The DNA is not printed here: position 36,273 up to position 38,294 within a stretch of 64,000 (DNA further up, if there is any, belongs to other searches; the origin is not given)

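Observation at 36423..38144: Stand-alone HIT - unknown - HNH fusion protein at the edge of the accessory region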

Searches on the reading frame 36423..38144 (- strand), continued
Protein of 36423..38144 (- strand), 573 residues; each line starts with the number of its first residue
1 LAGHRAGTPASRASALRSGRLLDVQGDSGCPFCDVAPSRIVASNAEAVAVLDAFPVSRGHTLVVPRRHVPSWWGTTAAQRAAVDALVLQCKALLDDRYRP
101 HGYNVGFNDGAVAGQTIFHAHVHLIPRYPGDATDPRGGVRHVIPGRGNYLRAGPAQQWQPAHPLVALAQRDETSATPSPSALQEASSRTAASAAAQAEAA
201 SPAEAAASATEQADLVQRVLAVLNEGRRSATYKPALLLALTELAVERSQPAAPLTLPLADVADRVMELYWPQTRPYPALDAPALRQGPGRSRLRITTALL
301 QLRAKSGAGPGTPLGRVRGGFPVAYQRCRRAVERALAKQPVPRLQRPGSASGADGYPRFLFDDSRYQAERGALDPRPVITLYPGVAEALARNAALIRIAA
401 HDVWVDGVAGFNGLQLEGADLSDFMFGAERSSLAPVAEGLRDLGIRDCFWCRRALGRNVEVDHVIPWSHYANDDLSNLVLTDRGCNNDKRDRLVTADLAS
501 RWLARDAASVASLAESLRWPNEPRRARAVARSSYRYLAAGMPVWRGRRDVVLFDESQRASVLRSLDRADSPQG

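Call 34: search_protein_families(library=pfam, proteins=[P0060, P0063, P0064, P0066, P0068, P0071, P0072, P0074, P0076, P0079], max_evalue=0.001)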
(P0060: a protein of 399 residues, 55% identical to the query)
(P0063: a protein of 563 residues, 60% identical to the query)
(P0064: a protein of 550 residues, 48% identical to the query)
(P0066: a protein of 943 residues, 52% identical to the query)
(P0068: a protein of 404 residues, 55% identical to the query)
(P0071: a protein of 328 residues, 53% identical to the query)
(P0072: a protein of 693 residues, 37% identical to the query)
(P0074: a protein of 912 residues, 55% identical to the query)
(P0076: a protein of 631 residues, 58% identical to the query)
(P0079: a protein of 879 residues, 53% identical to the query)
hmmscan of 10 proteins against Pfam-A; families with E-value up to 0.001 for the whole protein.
P0060 (399 aa): 4 families
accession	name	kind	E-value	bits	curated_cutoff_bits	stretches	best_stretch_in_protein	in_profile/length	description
PF01230.28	HIT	-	2e-21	76.9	21.5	1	14-106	5-97/98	HIT domain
PF11969.13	DcpS_C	-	3.6e-09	37.5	24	1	14-102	13-100/114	Scavenger mRNA decapping enzyme C-term binding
PF13091.12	PLDc_2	-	1e-05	25.8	27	1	175-296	25-131/132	PLD-like domain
PF09565.16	RE_NgoFVII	-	9.2e-05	22.3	23.8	1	237-296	91-148/162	NgoFVII restriction endonuclease N-terminal PLD domain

P0063 (563 aa): 2 families
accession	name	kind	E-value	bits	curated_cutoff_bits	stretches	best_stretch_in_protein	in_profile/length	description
PF01230.28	HIT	-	3.7e-25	88.8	21.5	1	12-102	7-97/98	HIT domain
PF11969.13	DcpS_C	-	1.5e-06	29.1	24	1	16-98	19-100/114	Scavenger mRNA decapping enzyme C-term binding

P0064 (550 aa): 4 families
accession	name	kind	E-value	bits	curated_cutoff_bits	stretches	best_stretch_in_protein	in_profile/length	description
PF01230.28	HIT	-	2.6e-21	76.5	21.5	1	13-105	4-96/98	HIT domain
PF11969.13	DcpS_C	-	1.8e-09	38.5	24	1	14-102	13-100/114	Scavenger mRNA decapping enzyme C-term binding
PF13091.12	PLDc_2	-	0.0005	20.4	27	1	271-330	79-131/132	PLD-like domain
PF09565.16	RE_NgoFVII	-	0.0009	19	23.8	0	270-330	90-148/162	NgoFVII restriction endonuclease N-terminal PLD domain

P0066 (943 aa): 7 families
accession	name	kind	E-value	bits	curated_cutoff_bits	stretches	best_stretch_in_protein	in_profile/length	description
PF04851.21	ResIII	-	7.4e-35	120.7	22.5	1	376-524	3-164/164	Type III restriction enzyme, res subunit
PF01230.28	HIT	-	1.1e-22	80.9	21.5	1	12-103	6-97/98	HIT domain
PF11969.13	DcpS_C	-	4.2e-13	50.2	24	1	11-99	13-100/114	Scavenger mRNA decapping enzyme C-term binding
PF00271.37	Helicase_C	-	1.7e-10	41.5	23.5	1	599-697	9-108/110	Helicase conserved C-terminal domain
PF00270.35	DEAD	-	4e-06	27.1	26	1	378-524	1-162/167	DEAD/DEAH box helicase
PF13091.12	PLDc_2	-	2.8e-05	24.4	27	1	195-301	33-131/132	PLD-like domain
PF09565.16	RE_NgoFVII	-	4.5e-05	23.3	23.8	1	235-275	84-125/162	NgoFVII restriction endonuclease N-terminal PLD domain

P0068 (404 aa): 2 families
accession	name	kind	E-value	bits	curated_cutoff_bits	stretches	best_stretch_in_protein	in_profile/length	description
PF01230.28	HIT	-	7.1e-23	81.5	21.5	1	289-381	5-97/98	HIT domain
PF11969.13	DcpS_C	-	1.2e-07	32.6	24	1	289-378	13-101/114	Scavenger mRNA decapping enzyme C-term binding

P0071 (328 aa): 4 families
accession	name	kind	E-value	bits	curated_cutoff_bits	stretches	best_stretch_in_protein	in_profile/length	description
PF01230.28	HIT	-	1.4e-20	74.1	21.5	1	217-308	7-97/98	HIT domain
PF01844.29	HNH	-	7.4e-15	55.3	21.4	1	144-189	1-47/47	HNH endonuclease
PF14279.12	HNH_5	-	1.1e-13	51.3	27.5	1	144-195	1-52/56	HNH endonuclease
PF11969.13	DcpS_C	-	5.2e-09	37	24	1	210-304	4-100/114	Scavenger mRNA decapping enzyme C-term binding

P0072 (693 aa): 7 families
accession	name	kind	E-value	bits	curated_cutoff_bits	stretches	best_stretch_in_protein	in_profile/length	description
PF04851.21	ResIII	-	9e-36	123.7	22.5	1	363-510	4-164/164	Type III restriction enzyme, res subunit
PF01230.28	HIT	-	6.6e-20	72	21.5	1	16-104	9-97/98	HIT domain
PF00271.37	Helicase_C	-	1.1e-09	39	23.5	1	585-670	9-95/110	Helicase conserved C-terminal domain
PF13091.12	PLDc_2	-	3.9e-09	36.9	27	1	185-316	10-131/132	PLD-like domain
PF11969.13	DcpS_C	-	1.6e-07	32.3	24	1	12-100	13-100/114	Scavenger mRNA decapping enzyme C-term binding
PF00270.35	DEAD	-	2.8e-05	24.3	26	1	365-510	2-162/167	DEAD/DEAH box helicase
PF09565.16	RE_NgoFVII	-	0.00012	21.8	23.8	1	179-316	11-148/162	NgoFVII restriction endonuclease N-terminal PLD domain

P0074 (912 aa): 7 families
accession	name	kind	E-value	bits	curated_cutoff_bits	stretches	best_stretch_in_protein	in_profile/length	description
PF04851.21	ResIII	-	8.2e-32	110.8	22.5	1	351-509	3-164/164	Type III restriction enzyme, res subunit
PF01230.28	HIT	-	3.1e-22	79.5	21.5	1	18-110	7-97/98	HIT domain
PF00271.37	Helicase_C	-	9.5e-12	45.6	23.5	1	585-682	11-108/110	Helicase conserved C-terminal domain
PF18766.7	SWI2_SNF2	-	7.1e-09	36.1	26.7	1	356-523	2-171/221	SWI2/SNF2 ATPase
PF11969.13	DcpS_C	-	3.6e-08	34.3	24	1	18-106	15-100/114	Scavenger mRNA decapping enzyme C-term binding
PF00270.35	DEAD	-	2.1e-07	31.2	26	1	355-513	3-165/167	DEAD/DEAH box helicase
PF13091.12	PLDc_2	-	0.00055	20.2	27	0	174-311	23-132/132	PLD-like domain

P0076 (631 aa): 4 families
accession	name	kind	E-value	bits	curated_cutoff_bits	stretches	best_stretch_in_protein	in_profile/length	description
PF01230.28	HIT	-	2.6e-16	60.5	21.5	1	16-106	8-96/98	HIT domain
PF10117.15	McrBC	-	2.5e-15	56.7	23.9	1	456-580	183-318/318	McrBC 5-methylcytosine restriction system component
PF04851.21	ResIII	-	1.4e-12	48.3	22.5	1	336-457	2-128/164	Type III restriction enzyme, res subunit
PF11969.13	DcpS_C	-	2.4e-06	28.4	24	1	18-103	18-100/114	Scavenger mRNA decapping enzyme C-term binding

P0079 (879 aa): 4 families
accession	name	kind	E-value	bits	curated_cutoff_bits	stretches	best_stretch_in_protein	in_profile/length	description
PF01230.28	HIT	-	3.1e-19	69.8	21.5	1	111-195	13-97/98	HIT domain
PF13091.12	PLDc_2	-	3.8e-07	30.4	27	1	253-387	13-129/132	PLD-like domain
PF11969.13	DcpS_C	-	1.5e-05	25.9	24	1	118-191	28-100/114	Scavenger mRNA decapping enzyme C-term binding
PF04851.21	ResIII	-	0.0009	19.6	22.5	0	554-578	140-164/164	Type III restriction enzyme, res subunit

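Call 43: search_protein_families(library=pfam, proteins=[L026:8506-9672:+, L073:1014-1661:+, L057:8334-10013:+, L052:11914-15024:+, L067:7814-9691:+, L018:6989-8023:+, L018:11073-11720:+, L007:11708-12589:+, L040:5539-6486:-, L011:13912-14820:-], max_evalue=0.001)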
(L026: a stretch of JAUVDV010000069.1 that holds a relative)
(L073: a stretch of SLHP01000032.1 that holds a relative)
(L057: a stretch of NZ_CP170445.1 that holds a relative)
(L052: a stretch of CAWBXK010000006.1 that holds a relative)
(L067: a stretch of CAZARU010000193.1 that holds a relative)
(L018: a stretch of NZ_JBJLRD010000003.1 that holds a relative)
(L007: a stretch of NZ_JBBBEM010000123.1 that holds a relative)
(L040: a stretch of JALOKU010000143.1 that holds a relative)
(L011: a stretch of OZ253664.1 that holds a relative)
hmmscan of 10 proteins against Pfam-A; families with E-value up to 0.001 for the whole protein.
L026:8506-9672:+ (388 aa): 1 family
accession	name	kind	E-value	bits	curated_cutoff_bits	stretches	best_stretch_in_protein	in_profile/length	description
PF13391.12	HNH_2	-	3e-12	46.6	21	1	280-329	1-65/66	HNH endonuclease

L073:1014-1661:+ (215 aa): 0 families

L057:8334-10013:+ (559 aa): 4 families
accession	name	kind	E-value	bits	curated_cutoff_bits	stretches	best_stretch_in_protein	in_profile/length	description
PF03747.19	ADP_ribosyl_GH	-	4.6e-66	223.9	26.2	1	106-378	1-286/287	ADP-ribosylglycohydrolase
PF00782.25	DSPc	-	2.9e-13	50.2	33.5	1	463-555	39-130/133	Dual specificity phosphatase, catalytic domain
PF22785.1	Tc-R-P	-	6.2e-06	27.2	27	1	473-522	55-104/106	Polymorphic toxin system, DSP-PTPase phosphatase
PF22784.1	PTP-SAK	-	0.00067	20.2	27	0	480-530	70-119/153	Swiss Army Knife protein, DSP-PTPase phosphatase domain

L052:11914-15024:+ (1036 aa): 6 families
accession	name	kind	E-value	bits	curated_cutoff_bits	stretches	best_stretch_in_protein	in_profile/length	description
PF04851.21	ResIII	-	3.1e-33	115.4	22.5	1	316-471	2-164/164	Type III restriction enzyme, res subunit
PF11907.13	DUF3427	-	1.8e-21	77.1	27.7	1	847-1029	91-277/280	Domain of unknown function (DUF3427)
PF00271.37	Helicase_C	-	1.6e-15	57.8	23.5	1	546-649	5-108/110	Helicase conserved C-terminal domain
PF18766.7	SWI2_SNF2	-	8.5e-10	39.1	26.7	1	321-515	1-200/221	SWI2/SNF2 ATPase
PF13091.12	PLDc_2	-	8.2e-09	35.8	27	1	164-275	23-132/132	PLD-like domain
PF00270.35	DEAD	-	1.5e-07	31.7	26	1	320-470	2-161/167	DEAD/DEAH box helicase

L067:7814-9691:+ (625 aa): 4 families
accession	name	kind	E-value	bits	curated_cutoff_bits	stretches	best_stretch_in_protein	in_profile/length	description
PF08378.17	NERD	-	5.1e-11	43.5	22.1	1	76-175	2-96/111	Nuclease-related domain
PF13245.12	AAA_19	-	0.0002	22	25.1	1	294-451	12-129/134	AAA domain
PF00580.27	UvrD-helicase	-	0.00051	20.2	23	0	295-370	15-88/271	UvrD/REP helicase N-terminal domain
PF13538.12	UvrD_C_2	-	0.00063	20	27.4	0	572-617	3-51/52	UvrD-like helicase C-terminal domain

L018:6989-8023:+ (344 aa): 1 family
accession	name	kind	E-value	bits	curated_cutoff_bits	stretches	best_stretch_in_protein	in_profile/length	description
PF08378.17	NERD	-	2.3e-15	57.5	22.1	1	91-149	2-62/111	Nuclease-related domain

L018:11073-11720:+ (215 aa): 1 family
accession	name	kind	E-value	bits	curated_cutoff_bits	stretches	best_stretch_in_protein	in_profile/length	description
PF19843.4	DUF6318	-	1.2e-09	39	23.8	1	81-212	18-156/158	Family of unknown function (DUF6318)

L007:11708-12589:+ (293 aa): 2 families
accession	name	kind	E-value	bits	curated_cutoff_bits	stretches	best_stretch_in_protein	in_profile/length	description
PF00801.26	PKD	-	3.9e-08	33.6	23.5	1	199-253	24-65/80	PKD domain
PF18911.6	PKD_4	-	9.2e-08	32.5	27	1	208-256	33-71/85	PKD domain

L040:5539-6486:- (315 aa): 1 family
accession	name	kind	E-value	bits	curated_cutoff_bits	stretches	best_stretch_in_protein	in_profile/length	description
PF13391.12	HNH_2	-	5.2e-14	52.3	21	1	211-259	1-65/66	HNH endonuclease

L011:13912-14820:- (302 aa): 6 families
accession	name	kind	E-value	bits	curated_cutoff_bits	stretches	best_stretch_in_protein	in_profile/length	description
PF00106.31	adh_short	-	1.5e-50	171.8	26.6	1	3-187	1-189/195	short chain dehydrogenase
PF13561.12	adh_short_C2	-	5.3e-39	134.6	27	1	11-185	3-182/236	Enoyl-(Acyl carrier protein) reductase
PF08659.16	KR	-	2.2e-13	51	22.6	1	4-158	2-161/180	KR domain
PF23441.1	SDR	-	1.8e-06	28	27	1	105-190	122-205/258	SDR-like rossmann domain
PF13460.12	NAD_binding_10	-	1e-05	25.9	27.2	1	12-105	4-89/184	NAD(P)H-binding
PF01370.27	Epimerase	-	1.9e-05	24.6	20.9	1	5-172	1-170/240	NAD dependent epimerase/dehydratase family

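Call 63: find_encoding_contigs(protein=P0074, flank=8000, max_places=2)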
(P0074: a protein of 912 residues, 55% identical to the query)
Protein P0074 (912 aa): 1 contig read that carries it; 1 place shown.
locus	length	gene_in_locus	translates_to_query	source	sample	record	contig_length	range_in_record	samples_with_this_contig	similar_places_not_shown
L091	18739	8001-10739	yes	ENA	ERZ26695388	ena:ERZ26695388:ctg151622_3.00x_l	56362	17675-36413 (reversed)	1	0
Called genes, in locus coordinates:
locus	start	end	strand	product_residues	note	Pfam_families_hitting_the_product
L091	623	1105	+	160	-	-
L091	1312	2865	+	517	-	PF05598:DUF772 (weak), PF01609:DDE_Tnp_1, PF13751:DDE_Tnp_1_6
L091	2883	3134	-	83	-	-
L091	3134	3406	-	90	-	-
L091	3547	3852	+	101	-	-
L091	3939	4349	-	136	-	-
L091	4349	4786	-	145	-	PF12441:CopG_antitoxin (weak)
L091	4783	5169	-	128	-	-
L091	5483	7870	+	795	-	PF03235:GmrSD_N, PF07510:GmrSD_C, PF14088:DUF4268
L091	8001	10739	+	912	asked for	PF01230:HIT, PF11969:DcpS_C, PF00270:DEAD (weak), PF04851:ResIII, PF18766:SWI2_SNF2, PF00271:Helicase_C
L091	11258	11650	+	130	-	PF00717:Peptidase_S24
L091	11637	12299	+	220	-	-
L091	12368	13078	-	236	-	-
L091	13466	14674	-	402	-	PF13751:DDE_Tnp_1_6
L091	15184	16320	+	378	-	PF03882:WHD_KicB, PF17192:MukF_M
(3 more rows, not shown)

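Call 64: find_encoding_contigs(protein=P0062, flank=8000, max_places=2)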
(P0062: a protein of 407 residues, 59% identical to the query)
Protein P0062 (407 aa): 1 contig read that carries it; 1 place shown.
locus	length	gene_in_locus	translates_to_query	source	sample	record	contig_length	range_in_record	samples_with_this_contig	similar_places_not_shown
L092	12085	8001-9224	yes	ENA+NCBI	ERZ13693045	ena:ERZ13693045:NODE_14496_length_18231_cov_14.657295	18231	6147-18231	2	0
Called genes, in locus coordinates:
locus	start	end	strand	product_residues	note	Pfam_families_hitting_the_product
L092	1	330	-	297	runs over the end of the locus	PF02517:Rce1-like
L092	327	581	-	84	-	-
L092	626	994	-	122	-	PF08327:AHSA1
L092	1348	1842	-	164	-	-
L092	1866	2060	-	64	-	-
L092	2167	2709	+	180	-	-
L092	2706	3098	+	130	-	-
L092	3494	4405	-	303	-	PF13749:HATPase_c_4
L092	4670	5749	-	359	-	PF13749:HATPase_c_4, PF25212:HVO_A0114 (faint)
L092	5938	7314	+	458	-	PF04326:SLFN_AlbA_2, PF13749:HATPase_c_4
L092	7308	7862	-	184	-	-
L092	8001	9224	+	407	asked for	PF01230:HIT, PF11969:DcpS_C, PF13091:PLDc_2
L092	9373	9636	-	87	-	-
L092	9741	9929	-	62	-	-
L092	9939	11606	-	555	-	-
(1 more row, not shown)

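Call 65: find_encoding_contigs(protein=P0071, flank=8000, max_places=2)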
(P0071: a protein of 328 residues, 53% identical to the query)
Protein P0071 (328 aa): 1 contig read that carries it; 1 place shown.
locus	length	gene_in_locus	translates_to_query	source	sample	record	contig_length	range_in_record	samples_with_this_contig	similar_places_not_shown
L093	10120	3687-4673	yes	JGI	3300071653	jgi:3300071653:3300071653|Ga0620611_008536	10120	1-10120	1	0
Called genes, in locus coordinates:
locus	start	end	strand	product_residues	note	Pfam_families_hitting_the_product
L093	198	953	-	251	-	PF26345:ScoMcrA_N, PF13391:HNH_2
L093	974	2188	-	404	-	PF13020:NOV_C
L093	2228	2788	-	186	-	PF00239:Resolvase, PF02796:HTH_7, PF13384:HTH_23 (weak)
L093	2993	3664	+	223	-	-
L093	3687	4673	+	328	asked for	PF01844:HNH, PF14279:HNH_5, PF01230:HIT, PF11969:DcpS_C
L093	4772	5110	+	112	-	-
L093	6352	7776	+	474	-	-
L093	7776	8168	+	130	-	-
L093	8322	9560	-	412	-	-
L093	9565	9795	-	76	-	-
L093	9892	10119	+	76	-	?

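Call 88: search_protein_families(library=padloc, alignment_id=A4, max_evalue=1e-10)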
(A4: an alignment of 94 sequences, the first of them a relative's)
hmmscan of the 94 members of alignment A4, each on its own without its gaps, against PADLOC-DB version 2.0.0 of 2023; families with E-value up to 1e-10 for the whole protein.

A. member 1, L002:6072-7844:- (590 aa): 32 families (the best 25 are shown)
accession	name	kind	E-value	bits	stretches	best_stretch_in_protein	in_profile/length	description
PDLC04042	PD-T4-6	-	4.6e-95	316.6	1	150-432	7-280/292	-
PDLC04061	PD-T4-6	-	6.9e-90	301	1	149-434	13-294/510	-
PDLC04060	PD-T4-6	-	1.1e-88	296.2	1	146-440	1-285/486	-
PDLC04053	PD-T4-6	-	2.8e-88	294.4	1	148-431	5-278/311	-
PDLC04043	PD-T4-6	-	5.4e-83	277.5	1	148-431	11-284/452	-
PDLC04052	PD-T4-6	-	1.9e-79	266.2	1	154-446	11-298/496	-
PDLC04040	PD-T4-6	-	1.5e-77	259.6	1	160-437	2-278/547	-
PDLC04039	PD-T4-6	-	1.5e-76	256.2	1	143-436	5-289/458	-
PDLC04138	mad6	-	9.6e-75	250.7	1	147-444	46-333/659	mads_6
PDLC04057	PD-T4-6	-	2.4e-73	245.6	1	146-433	1-280/443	-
PDLC04047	PD-T4-6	-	5.6e-73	243.9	1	149-441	7-290/327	-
PDLC04054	PD-T4-6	-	2e-72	242.5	1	148-430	6-279/347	-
PDLC04041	PD-T4-6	-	3.7e-71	238.7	1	146-424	22-293/443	-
PDLC04048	PD-T4-6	-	5.5e-69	231.2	1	152-439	10-288/354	-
PDLC01088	C3a189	-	1.5e-66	223.6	1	156-410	4-248/840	kinase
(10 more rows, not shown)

B. families by the number of members that match (of 94 scanned): 93 families (the first 25 are shown)
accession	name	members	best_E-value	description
PDLC04132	HNH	4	8e-34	-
PDLC03546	HNH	4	7.7e-24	Type II restriction enzyme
PDLC00553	JetC2|JetC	1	0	DUF3584 domain; MukB-like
PDLC03659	mREase_IV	1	1.9e-248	Type IV methyl-directed restriction enzyme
PDLC00551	JetC2|JetC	1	5.5e-212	DUF3584 domain; MukB-like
PDLC00536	JetA2|JetA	1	3.6e-185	DUF2397 domain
PDLC03325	MTase_II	1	1.8e-168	Type II methyltransferase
PDLC00550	JetC2|JetC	1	2.5e-149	DUF3584 domain; MukB-like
PDLC00543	JetB2|JetB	1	1.2e-134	DUF2398 domain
PDLC00552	JetC2|JetC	1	6.8e-122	DUF3584 domain; MukB-like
PDLC00554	JetC2|JetC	1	2.2e-118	DUF3584 domain; MukB-like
PDLC02990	DarG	1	8.1e-118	-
PDLC04042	PD-T4-6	1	4.6e-95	-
PDLC04061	PD-T4-6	1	6.9e-90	-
PDLC04060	PD-T4-6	1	1.1e-88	-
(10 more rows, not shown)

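Call 89: search_protein_families(library=padloc, alignment_id=A5, max_evalue=1e-10)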
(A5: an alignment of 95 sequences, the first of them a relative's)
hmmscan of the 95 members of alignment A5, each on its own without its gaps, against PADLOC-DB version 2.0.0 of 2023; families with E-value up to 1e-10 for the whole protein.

A. member 1, L055:7083-7637:+ (185 aa): 0 families

B. families by the number of members that match (of 95 scanned): 169 families (the first 25 are shown)
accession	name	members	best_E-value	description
PDLC03659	mREase_IV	1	7.6e-245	Type IV methyl-directed restriction enzyme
PDLC04790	PDC-S01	1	3e-160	-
PDLC04807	PDC-S02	1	7e-133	-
PDLC03963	SoFic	1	5.4e-125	-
PDLC00633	ZorD1|ZorD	1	1.2e-110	"SWI2/SNF2 helicase, Mrr-like nuclease"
PDLC02842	DpdE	1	1.8e-105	DpdE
PDLC00632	ZorD1|ZorD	1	3.1e-101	"SWI2/SNF2 helicase, Mrr-like nuclease"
PDLC02630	DrmD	1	4.3e-98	DrmD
PDLC02849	DpdE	1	4.9e-98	DpdE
PDLC02845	DpdE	1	2e-95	DpdE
PDLC02850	DpdE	1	3.1e-93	DpdE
PDLC00629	ZorD1|ZorD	1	1.5e-92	"SWI2/SNF2 helicase, Mrr-like nuclease"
PDLC00634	ZorD1|ZorD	1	9.9e-92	"SWI2/SNF2 helicase, Mrr-like nuclease"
PDLC00631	ZorD1|ZorD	1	3.9e-90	"SWI2/SNF2 helicase, Mrr-like nuclease"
PDLC04803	PDC-S02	1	4.8e-87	-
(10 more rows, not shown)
